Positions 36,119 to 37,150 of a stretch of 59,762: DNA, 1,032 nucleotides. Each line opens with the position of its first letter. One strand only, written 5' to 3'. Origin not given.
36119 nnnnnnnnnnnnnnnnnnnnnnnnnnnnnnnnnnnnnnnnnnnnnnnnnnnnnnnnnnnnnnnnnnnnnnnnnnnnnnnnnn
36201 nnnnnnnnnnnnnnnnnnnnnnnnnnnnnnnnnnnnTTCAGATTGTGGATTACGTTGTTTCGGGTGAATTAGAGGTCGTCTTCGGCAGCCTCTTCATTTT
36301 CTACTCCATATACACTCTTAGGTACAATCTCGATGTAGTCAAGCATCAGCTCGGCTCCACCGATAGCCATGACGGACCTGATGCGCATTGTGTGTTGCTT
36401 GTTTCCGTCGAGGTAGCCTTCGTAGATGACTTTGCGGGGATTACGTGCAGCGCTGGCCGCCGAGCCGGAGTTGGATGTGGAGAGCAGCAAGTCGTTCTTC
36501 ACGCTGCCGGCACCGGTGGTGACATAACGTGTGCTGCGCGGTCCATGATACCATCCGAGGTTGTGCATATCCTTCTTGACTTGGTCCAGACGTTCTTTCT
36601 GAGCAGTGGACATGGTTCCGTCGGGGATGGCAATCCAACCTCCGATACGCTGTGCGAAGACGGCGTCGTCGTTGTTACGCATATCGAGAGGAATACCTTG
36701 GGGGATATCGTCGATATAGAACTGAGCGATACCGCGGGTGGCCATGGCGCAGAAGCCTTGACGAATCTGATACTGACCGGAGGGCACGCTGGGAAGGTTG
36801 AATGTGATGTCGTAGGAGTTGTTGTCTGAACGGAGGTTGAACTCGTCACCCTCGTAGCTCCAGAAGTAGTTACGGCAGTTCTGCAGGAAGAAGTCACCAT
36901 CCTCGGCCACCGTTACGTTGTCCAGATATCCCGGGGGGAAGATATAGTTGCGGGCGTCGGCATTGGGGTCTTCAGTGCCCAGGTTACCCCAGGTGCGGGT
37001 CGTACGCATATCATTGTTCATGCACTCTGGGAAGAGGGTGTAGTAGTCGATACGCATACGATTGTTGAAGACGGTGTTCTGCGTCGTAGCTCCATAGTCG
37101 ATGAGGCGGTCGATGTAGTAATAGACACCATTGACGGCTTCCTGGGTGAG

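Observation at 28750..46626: Seven-gene operon of three FAS1 lipoproteins and two SusC/SusD pairs, with no enzyme and no sensor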

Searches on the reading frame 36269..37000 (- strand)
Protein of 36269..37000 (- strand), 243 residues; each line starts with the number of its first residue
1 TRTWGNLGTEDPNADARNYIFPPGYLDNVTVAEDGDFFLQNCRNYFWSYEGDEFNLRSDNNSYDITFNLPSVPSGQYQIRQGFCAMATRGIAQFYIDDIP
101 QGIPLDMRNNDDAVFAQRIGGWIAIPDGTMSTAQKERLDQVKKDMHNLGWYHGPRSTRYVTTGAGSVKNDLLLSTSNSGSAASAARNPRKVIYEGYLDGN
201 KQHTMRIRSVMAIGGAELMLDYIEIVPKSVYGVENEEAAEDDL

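Call 87: search_protein_families(library=pfam, proteins=[window:36269-37000:-], max_evalue=10)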
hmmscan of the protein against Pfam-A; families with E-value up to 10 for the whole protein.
window:36269-37000:- (243 aa): 0 families
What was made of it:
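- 36302..36979 (-): C-terminal CBM35/CBM6-like beta-sandwich domain of G4 (about residues 490-715), rich in invariant Arg, Asp, Glu, Gln and Tyr. No Pfam family matches (call 87).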
